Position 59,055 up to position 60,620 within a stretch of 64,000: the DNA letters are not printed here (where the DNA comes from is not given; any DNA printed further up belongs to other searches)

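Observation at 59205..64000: Orphan HMG-CoA reductase heading a translationally coupled HMGR / UbiA-like / swivel-His dikinase / BtaA-like operon in a MEP-pathway genome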

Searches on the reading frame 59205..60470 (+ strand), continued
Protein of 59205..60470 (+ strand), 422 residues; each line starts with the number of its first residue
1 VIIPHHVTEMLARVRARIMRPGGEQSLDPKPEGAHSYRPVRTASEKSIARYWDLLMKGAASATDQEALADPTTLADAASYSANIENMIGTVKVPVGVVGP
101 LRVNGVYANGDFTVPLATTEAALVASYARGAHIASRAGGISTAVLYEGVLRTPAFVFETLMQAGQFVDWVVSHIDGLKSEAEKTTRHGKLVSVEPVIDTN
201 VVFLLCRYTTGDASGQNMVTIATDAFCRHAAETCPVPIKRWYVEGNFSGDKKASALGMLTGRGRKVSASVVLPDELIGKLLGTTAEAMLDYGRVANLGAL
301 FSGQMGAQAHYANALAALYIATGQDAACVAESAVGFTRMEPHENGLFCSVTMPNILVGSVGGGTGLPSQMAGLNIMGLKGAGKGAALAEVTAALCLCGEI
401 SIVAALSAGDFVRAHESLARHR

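Call 20: search_solved_structures(query=window:59205-60470:+, max_evalue=1e-10, show_alignments=3)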
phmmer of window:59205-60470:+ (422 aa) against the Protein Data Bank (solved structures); distinct sequences matched with E-value up to 1e-10: 6.
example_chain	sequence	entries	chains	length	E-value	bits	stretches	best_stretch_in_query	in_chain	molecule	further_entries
6hr7_A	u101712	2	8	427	7.7e-84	285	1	74-420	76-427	HMG-CoA reductase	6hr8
8ecg_A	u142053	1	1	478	2e-52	181.6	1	85-418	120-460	3-hydroxy-3-methylglutaryl-coenzyme A reductase 1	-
7uli_AAA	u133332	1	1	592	3.7e-52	180.7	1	85-418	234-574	3-hydroxy-3-methylglutaryl-coenzyme A reductase 1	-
2q1l_A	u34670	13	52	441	1.7e-50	175.3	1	82-416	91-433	3-hydroxy-3-methylglutaryl-coenzyme A reductase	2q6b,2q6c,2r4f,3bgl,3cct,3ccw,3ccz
1dq8_A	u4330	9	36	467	2e-50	175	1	82-416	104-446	PROTEIN (HMG-COA REDUCTASE) | HMG-COA REDUCTASE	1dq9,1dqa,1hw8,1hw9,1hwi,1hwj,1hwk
8pkn_A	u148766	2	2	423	1.9e-48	168.5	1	81-409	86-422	3-hydroxy-3-methylglutaryl-coenzyme A reductase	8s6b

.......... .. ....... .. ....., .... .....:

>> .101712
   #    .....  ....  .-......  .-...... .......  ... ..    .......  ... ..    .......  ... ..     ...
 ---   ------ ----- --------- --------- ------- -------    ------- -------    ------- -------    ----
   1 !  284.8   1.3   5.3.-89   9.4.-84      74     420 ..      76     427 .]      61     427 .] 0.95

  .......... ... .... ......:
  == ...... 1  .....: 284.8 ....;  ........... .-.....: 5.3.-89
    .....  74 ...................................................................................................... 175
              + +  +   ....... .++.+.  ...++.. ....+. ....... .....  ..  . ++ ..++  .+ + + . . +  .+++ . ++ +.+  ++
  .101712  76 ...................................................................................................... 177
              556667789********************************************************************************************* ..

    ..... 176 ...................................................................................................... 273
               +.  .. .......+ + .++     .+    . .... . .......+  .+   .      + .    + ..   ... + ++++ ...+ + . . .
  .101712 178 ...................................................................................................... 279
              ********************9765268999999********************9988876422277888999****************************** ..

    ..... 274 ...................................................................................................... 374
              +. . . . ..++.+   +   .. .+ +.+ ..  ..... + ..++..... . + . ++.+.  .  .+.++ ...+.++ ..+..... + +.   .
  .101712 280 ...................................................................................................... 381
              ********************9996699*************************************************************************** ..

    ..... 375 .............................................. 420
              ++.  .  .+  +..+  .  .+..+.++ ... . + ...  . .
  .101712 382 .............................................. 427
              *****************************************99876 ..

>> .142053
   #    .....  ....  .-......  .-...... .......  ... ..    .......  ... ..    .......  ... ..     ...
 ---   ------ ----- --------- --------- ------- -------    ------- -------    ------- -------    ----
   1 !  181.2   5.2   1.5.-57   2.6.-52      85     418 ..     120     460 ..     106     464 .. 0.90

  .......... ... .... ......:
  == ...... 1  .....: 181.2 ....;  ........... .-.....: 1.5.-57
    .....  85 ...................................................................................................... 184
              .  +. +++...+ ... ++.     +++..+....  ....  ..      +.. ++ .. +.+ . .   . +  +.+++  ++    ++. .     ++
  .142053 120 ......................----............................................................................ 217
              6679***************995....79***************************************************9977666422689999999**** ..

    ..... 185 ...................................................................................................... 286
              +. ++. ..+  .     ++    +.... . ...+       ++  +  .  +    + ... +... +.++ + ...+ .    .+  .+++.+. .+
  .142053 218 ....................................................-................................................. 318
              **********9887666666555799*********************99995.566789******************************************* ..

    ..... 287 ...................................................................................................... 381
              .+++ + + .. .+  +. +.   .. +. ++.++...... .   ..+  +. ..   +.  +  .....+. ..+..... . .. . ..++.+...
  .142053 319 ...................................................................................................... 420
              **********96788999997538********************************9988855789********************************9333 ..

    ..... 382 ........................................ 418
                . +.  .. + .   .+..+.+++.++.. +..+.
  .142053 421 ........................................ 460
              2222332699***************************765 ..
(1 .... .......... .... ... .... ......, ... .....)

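Call 22: find_homologous_proteins(query=L001:15673-16950:+, max_evalue=0.001)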
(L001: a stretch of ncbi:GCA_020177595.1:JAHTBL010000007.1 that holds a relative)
Query L001:15673-16950:+ (426 aa): 322 proteins with E <= 0.001 among 8000 candidates; the best 120 are listed.
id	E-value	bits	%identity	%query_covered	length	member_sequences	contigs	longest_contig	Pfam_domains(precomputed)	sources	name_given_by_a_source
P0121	3.9e-259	878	100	100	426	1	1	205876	-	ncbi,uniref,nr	ncbi:hypothetical protein [Cognatishimia sp. MH4019]|uniref:hypothetical protein n=1 Tax=Cognatishim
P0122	3.1e-226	769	88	100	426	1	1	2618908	-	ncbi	-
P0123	8.4e-215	732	83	100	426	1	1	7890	-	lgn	-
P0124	1.2e-214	731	84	100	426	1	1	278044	-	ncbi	ncbi:MAG: hypothetical protein AAGK92_09215 [Pseudomonadota bacterium]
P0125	1.7e-213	727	83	99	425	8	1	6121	-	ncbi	ncbi:MAG: hypothetical protein AAGK28_12665 [Pseudomonadota bacterium]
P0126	2.9e-211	720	83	99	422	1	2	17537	-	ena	-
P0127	7.2e-211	719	83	100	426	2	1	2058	-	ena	-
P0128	3.0e-184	631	74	100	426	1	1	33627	-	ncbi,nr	ncbi:MAG: hypothetical protein QNJ13_17725 [Paracoccaceae bacterium]|nr:hypothetical protein [Paraco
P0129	5.9e-163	561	64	99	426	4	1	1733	-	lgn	-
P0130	1.6e-136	474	60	99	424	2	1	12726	-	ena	-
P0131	6.4e-112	393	54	96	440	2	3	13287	-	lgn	-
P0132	2.6e-110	388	49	98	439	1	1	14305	-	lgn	-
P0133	2.9e-110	387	54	81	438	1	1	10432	-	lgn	-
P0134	5.6e-110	386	50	98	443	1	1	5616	-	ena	-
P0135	1.4e-109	385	49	100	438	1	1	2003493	-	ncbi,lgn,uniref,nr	ncbi:phytol kinase [Yoonia maricola]|uniref:Phytol kinase n=1 Tax=Yoonia maricola TaxID=420999 RepID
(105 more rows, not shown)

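Call 24: search_solved_structures(query=A1, max_evalue=10, show_alignments=3)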
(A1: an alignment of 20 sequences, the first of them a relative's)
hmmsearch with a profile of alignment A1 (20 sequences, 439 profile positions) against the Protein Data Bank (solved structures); distinct sequences matched with E-value up to 10: 0.

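Call 33: predict_structure(alignment_id=A1)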
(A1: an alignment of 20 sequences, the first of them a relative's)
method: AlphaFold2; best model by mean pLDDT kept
length: 426 residues; sequences in the alignment: 20
mean_pLDDT: 81.8   pTM: 0.79
mean pLDDT of the five models: 81.8, 81.7, 81.0, 78.6, 78.0
residues with pLDDT >= 90: 100; 70-90: 277; 50-70: 37; < 50: 12
segments of 3 or more residues with pLDDT < 50: 84-93
pLDDT, mean of each block of 10 residues (from residue 1): 81 80 82 79 81 82 77 69 45 57 81 87 87 81 76 86 94 80 91 82 74 88 90 84 82 79 75 80 90 83 83 80 77 94 92 93 77 77 95 91 91 90 69
secondary structure, 60 per line:
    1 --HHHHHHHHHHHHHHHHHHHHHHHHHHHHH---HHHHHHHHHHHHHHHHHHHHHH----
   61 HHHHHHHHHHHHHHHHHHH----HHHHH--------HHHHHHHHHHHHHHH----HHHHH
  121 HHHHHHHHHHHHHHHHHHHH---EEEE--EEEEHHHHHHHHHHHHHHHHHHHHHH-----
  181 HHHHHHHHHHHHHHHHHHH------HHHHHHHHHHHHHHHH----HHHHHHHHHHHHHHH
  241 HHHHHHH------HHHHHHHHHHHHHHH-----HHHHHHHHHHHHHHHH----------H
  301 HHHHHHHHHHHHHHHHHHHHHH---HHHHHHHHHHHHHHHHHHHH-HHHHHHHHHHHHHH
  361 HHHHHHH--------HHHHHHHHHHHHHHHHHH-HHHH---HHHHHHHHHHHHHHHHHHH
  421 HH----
elements in order: H3-31 H35-56 H61-79 H84-88 H97-111 H116-140 E144-147 E150-153 H154-175 H181-199 H206-221 H226-247 H254-268 H274-289 H300-322 H326-345 H347-367 H376-393 H395-398 H402-422

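Call 38: fold_search(model_id=the predicted structure, library=pdb)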
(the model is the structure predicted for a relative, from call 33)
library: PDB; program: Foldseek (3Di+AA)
matches with E <= 10: 159; with E <= 0.001: 0
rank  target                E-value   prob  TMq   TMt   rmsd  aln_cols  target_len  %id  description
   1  9g9o_A                2.1e-01  0.18  0.15  0.15  21.2       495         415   14  Lipid III flippase WzxE with NB10 and NB7 nanobodies in outward-facing conformation - crystal 2 (released 2025-01-22)
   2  4av3_A                2.1e-01  0.13  0.14  0.10  24.6       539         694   13  Crystal structure of Thermotoga Maritima sodium pumping membrane integral pyrophosphatase with metal ions in active si (released 2012-08-08)
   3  9l7l                  3.1e-01  0.16  0.17  0.16  22.7       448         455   12  Structure of the MATE family multidrug resistance transporter HvAACT1 from Hordeum vulgare in the outward-facing state (released 2025-08-06)
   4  8b21_B                4.4e-01  0.10  0.14  0.10  24.8       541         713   13  Time-resolved structure of K+-dependent Na+-PPase from Thermotoga maritima 0-60-seconds post reaction initiation with  (released 2024-01-17)
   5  8b21_A                4.4e-01  0.10  0.14  0.10  24.7       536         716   14  Time-resolved structure of K+-dependent Na+-PPase from Thermotoga maritima 0-60-seconds post reaction initiation with  (released 2024-01-17)
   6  7p63_N                5.7e-01  0.20  0.21  0.20  19.4       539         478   12  Complex I from E. coli, DDM/LMNG-purified, under Turnover at pH 6, Closed state (released 2022-09-21)
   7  9g95_A                5.7e-01  0.10  0.14  0.14  20.8       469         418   16  Lipid III flippase WzxE with NB10 nanobody in outward-facing conformation at 2.7552 A (released 2025-01-22)
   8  4gp8_A                8.9e-01  0.09  0.18  0.16  21.5       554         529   12  Structure of Recombinant Cytochrome ba3 Oxidase mutant Y133W+T231F from Thermus thermophilus (released 2013-01-16)
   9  7z7r_N                1.1e+00  0.16  0.23  0.22  18.8       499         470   14  Complex I from E. coli, LMNG-purified, Apo, Open-ready state (released 2022-09-21)
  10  8b23_B                1.1e+00  0.06  0.14  0.10  24.1       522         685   11  Time-resolved structure of K+-dependent Na+-PPase from Thermotoga maritima 600-seconds post reaction initiation with N (released 2024-01-17)
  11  9g8j_B                1.2e+00  0.06  0.13  0.09  25.1       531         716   14  Structure of K+-dependent Na+-PPase from Thermotoga maritima in complex with zoledronate (released 2025-06-04)
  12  6qxa_B                1.2e+00  0.11  0.20  0.14  22.9       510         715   13  Structure of membrane bound pyrophosphatase from Thermotoga maritima in complex with imidodiphosphate and N-[(2-amino- (released 2019-04-10)
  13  8ti1_E                1.2e+00  0.04  0.11  0.06  27.3       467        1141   14  Cryo-EM structure of a SUR1/Kir6.2-Q52R ATP-sensitive potassium channel in the presence of PIP2 in the open conformati (released 2024-04-03)
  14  7p62_N                1.3e+00  0.14  0.21  0.20  19.1       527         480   12  Complex I from E. coli, DDM-purified, Apo, Resting state (released 2022-09-21)
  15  7q1u_A                1.4e+00  0.08  0.17  0.16  25.6       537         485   10  Structure of Hedgehog acyltransferase (HHAT) in complex with megabody 177 bound to non-hydrolysable palmitoyl-CoA (Com (released 2022-06-08)
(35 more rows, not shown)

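Call 39: search_protein_families(library=pfam, alignment_id=A1, max_evalue=10)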
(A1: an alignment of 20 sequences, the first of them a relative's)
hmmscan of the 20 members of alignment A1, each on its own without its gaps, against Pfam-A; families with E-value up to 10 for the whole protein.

A. member 1, P0121 (426 aa): 1 family
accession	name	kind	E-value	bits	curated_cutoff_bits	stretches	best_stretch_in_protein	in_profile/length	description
PF11241.13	DUF3043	-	7.7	7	25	1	200-256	73-133/171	Protein of unknown function (DUF3043)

B. families by the number of members that match (of 20 scanned): 11 families
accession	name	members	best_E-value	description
PF18204.6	PGF-CTERM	1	0.059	PGF-CTERM motif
PF20535.3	DUF6750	1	0.2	Family of unknown function (DUF6750)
PF07330.17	DUF1467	1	0.29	Protein of unknown function (DUF1467)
PF13789.11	DUF4181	1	0.39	Domain of unknown function (DUF4181)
PF23471.1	Cap15_TM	1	0.43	Cap15, TM helices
PF05545.16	FixQ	1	0.63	Cbb3-type cytochrome oxidase component FixQ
PF06522.17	B12D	1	2.1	NADH-ubiquinone reductase complex 1 MLRQ subunit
PF12271.14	Chs7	1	2.9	Chitin synthase export chaperone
PF10907.13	DUF2749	1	3.7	Protein of unknown function (DUF2749)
PF12036.14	DUF3522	1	6.3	Protein of unknown function (DUF3522)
PF11241.13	DUF3043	1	7.7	Protein of unknown function (DUF3043)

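Call 49: search_protein_representatives(protein=window:59205-60470:+)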
Query: 422 residues. Proteins with E-value up to 0.001 (for the whole library): 3354; up to 1e-10: 2110; up to 1e-30: 902. The best 150 are listed.
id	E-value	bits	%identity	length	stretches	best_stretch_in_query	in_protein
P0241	1.6e-116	405.9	52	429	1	27-420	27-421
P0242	6.0e-116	404.0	57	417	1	2-336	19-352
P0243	2.1e-115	402.2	52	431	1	25-422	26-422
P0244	3.4e-111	388.3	75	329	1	94-327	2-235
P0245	3.4e-110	385.0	59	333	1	41-372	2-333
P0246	2.1e-105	369.2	51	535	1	67-420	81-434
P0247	6.7e-102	357.7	48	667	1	64-420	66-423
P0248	9.8e-100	350.6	49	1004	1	78-419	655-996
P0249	2.5e-99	349.2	48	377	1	62-420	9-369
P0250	3.4e-91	322.5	46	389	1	61-421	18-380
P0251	6.8e-89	314.9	45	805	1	75-420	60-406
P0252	3.4e-88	312.6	45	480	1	73-419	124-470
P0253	4.0e-88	312.4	42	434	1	13-422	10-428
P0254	8.1e-88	311.4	43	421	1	52-422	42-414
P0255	4.2e-87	309.0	72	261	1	218-422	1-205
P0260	4.6e-84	299.0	45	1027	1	70-420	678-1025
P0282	8.1e-79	281.7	42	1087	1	81-419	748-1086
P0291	6.9e-77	275.4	40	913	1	79-422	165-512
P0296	3.3e-76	273.1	41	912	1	64-420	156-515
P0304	3.4e-74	266.5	39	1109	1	75-422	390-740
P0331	1.1e-71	258.2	41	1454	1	78-422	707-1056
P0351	7.9e-69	248.8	39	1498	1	80-422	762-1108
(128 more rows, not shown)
